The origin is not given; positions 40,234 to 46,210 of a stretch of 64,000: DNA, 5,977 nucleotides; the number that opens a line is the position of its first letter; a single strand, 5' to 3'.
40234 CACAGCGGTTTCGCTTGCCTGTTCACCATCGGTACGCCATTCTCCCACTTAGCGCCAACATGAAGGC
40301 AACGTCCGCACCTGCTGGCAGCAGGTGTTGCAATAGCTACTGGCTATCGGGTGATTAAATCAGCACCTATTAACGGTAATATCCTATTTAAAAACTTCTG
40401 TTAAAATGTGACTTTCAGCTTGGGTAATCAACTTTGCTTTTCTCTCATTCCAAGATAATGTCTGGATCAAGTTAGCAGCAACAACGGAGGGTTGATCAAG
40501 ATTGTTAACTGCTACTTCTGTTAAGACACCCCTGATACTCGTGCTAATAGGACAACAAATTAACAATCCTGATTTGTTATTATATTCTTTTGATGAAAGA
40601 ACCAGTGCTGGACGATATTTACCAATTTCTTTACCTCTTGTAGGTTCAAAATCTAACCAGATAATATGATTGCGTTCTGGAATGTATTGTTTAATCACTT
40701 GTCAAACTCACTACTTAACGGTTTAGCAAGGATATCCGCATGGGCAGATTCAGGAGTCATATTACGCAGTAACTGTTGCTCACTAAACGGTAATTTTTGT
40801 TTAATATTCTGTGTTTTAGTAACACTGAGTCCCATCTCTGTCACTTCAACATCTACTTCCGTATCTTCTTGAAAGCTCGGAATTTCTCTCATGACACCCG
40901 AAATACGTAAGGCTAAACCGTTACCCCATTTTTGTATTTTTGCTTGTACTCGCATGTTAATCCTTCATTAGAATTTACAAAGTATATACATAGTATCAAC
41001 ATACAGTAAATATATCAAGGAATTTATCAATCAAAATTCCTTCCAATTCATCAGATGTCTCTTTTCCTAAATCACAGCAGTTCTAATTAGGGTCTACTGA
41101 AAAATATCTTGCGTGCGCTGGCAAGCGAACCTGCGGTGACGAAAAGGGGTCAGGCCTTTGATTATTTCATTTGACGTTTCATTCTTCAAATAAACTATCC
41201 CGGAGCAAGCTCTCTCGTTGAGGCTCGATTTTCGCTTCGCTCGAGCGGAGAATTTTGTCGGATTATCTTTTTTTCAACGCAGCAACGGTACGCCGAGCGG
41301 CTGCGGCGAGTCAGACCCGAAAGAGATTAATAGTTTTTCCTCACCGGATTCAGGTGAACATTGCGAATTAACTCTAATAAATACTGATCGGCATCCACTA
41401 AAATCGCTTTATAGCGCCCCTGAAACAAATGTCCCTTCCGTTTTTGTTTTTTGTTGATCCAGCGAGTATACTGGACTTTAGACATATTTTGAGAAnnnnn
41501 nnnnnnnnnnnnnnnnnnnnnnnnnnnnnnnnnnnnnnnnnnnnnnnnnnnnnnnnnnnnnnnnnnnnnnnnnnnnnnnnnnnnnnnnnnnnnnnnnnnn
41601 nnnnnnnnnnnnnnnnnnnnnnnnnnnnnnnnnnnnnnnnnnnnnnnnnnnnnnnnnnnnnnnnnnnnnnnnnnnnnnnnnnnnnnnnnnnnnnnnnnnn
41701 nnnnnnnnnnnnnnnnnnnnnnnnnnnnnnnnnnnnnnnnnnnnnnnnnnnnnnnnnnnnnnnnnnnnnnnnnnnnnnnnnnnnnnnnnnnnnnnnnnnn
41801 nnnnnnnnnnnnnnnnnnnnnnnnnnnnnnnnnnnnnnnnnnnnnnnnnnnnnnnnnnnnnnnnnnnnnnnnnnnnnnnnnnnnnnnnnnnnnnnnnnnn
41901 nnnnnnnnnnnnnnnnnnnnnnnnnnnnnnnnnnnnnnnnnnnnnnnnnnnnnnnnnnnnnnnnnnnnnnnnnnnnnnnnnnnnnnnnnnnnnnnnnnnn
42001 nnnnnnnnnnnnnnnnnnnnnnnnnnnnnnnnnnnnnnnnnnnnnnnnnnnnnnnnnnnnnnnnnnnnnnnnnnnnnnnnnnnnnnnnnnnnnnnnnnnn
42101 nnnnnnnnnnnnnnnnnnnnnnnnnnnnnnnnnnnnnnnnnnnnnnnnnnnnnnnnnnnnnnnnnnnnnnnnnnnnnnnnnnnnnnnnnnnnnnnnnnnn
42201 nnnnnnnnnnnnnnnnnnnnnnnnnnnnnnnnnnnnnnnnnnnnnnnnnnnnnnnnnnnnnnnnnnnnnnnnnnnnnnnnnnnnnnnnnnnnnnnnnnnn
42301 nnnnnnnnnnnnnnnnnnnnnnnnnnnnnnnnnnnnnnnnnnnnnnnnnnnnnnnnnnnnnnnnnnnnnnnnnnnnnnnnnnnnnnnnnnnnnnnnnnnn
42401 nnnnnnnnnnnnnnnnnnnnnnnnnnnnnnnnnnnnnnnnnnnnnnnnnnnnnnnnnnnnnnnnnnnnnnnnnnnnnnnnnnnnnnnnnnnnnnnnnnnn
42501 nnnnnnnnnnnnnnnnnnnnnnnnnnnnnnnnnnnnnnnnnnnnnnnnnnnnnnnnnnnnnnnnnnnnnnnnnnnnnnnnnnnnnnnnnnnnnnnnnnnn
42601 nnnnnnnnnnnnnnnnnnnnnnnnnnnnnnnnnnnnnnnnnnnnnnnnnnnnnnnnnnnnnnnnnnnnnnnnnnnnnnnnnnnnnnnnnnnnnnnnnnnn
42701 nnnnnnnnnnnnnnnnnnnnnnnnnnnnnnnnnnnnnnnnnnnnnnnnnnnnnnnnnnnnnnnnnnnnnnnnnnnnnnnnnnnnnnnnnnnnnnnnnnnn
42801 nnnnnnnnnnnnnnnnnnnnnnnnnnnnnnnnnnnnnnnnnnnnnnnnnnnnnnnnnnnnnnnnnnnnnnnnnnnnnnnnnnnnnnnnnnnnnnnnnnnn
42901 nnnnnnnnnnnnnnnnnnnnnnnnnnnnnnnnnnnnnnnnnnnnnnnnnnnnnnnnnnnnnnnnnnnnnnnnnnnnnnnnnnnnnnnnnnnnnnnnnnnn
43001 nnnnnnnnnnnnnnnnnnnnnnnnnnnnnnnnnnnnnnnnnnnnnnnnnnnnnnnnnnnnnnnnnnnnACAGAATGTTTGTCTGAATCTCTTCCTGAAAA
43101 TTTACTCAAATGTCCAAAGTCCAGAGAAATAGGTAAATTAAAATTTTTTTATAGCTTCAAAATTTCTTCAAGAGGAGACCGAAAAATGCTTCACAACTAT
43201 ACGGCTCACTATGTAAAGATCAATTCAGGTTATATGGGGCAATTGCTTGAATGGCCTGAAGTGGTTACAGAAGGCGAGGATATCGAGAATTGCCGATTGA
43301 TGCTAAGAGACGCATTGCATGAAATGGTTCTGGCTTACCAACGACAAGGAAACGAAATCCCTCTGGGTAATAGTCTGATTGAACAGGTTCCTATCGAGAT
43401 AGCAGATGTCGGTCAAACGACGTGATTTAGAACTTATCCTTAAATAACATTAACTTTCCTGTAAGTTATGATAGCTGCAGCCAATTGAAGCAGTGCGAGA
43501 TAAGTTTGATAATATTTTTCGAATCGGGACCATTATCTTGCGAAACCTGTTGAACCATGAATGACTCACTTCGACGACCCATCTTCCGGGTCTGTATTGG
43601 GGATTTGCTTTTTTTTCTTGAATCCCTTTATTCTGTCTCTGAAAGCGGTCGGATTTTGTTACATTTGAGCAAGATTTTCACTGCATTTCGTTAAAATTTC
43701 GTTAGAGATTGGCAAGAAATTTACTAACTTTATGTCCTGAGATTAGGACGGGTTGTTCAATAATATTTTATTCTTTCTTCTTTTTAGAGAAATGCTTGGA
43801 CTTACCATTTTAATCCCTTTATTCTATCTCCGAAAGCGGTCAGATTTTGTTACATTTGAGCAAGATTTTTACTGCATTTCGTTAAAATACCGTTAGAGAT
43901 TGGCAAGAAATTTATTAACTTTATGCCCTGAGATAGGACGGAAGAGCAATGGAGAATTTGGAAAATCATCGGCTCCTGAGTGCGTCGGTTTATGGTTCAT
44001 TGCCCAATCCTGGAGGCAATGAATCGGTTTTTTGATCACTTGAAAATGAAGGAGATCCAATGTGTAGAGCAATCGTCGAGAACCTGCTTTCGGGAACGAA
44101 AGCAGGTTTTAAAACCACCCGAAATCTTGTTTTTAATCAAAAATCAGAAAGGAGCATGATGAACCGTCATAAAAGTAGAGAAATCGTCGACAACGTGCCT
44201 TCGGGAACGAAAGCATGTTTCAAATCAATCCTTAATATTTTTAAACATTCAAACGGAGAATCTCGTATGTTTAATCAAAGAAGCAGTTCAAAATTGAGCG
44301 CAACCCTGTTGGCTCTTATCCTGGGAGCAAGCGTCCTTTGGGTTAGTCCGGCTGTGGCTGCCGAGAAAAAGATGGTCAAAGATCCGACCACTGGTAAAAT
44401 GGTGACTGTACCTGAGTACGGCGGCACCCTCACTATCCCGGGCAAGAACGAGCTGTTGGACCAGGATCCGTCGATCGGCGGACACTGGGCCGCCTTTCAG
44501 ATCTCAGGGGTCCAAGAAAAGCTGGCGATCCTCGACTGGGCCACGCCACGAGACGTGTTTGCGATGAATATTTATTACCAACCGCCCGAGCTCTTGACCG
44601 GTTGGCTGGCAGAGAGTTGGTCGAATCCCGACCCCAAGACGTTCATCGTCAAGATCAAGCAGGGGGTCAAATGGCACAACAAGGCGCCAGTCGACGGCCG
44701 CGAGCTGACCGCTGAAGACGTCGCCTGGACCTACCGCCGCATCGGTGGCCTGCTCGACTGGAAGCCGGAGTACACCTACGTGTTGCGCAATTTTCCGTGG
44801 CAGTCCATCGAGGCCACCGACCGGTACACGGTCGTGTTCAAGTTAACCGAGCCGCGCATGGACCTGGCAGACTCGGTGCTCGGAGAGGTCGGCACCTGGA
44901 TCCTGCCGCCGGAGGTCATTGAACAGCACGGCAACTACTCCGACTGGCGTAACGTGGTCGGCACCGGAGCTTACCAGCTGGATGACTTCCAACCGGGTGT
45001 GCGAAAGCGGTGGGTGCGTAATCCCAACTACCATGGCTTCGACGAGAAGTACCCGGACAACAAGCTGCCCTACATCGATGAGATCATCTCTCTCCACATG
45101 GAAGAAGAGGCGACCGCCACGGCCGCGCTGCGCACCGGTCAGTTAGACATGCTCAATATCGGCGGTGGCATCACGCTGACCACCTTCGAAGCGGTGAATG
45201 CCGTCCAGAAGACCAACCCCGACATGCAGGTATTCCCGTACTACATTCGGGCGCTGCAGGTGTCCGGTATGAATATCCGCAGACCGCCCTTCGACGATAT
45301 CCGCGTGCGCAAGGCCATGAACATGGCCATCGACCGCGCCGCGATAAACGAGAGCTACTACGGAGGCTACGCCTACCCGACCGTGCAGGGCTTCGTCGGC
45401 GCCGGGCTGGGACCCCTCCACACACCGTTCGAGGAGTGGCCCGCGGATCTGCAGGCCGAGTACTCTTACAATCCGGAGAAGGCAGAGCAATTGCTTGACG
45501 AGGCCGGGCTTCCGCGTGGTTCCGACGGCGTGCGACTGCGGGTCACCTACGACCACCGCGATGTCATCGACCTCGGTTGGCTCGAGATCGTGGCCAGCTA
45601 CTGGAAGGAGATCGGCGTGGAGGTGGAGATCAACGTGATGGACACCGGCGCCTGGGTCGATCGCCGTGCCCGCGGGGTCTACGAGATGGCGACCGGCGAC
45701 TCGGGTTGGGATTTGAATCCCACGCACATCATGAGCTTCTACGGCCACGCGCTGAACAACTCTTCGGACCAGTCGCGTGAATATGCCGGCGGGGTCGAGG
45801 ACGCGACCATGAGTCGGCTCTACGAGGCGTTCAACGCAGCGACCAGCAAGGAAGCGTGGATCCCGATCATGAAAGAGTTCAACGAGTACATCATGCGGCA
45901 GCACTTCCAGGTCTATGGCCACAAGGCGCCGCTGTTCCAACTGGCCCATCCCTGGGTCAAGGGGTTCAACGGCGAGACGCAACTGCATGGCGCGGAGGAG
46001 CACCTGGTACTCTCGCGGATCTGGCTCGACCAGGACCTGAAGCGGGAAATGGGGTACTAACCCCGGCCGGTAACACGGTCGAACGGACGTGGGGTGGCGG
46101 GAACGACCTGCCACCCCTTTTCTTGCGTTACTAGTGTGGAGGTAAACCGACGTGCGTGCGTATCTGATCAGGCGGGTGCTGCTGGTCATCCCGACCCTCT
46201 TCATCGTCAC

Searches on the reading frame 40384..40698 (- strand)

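Call 45: search_protein_families(library=pfam, proteins=[window:40384-40698:-])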
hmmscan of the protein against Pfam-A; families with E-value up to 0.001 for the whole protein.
window:40384-40698:- (104 aa): 1 family
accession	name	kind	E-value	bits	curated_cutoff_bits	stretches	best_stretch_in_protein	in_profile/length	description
PF02452.23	PemK_toxin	-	2e-20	73.5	23.1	1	8-102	1-101/109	PemK-like, MazF-like toxin of type II toxin-antitoxin system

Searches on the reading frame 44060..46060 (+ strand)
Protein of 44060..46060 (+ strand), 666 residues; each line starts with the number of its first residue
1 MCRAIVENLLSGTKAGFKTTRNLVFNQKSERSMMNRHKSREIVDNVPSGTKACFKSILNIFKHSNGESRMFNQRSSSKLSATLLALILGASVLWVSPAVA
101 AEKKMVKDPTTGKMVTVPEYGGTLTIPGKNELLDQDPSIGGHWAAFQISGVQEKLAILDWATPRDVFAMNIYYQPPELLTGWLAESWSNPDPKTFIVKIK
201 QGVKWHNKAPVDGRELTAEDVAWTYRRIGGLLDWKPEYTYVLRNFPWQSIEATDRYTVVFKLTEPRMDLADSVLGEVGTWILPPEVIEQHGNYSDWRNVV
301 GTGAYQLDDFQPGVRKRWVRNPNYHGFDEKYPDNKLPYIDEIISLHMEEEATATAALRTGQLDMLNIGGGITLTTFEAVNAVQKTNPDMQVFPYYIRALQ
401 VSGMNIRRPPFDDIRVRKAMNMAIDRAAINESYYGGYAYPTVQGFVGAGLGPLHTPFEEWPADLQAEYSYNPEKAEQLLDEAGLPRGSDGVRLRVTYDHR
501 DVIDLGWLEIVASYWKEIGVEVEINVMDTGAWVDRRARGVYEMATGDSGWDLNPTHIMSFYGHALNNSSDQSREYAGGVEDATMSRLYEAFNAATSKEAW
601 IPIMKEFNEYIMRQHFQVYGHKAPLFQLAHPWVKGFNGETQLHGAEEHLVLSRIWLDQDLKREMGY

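Call 8: search_protein_families(library=pfam, proteins=[window:44060-46060:+])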
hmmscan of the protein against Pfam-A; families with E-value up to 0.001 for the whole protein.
window:44060-46060:+ (666 aa): 1 family
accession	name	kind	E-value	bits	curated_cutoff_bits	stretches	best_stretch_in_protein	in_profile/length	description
PF00496.27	SBP_bac_5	-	9.9e-72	242.5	32.4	1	180-561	3-357/368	Bacterial extracellular solute-binding proteins, family 5 Middle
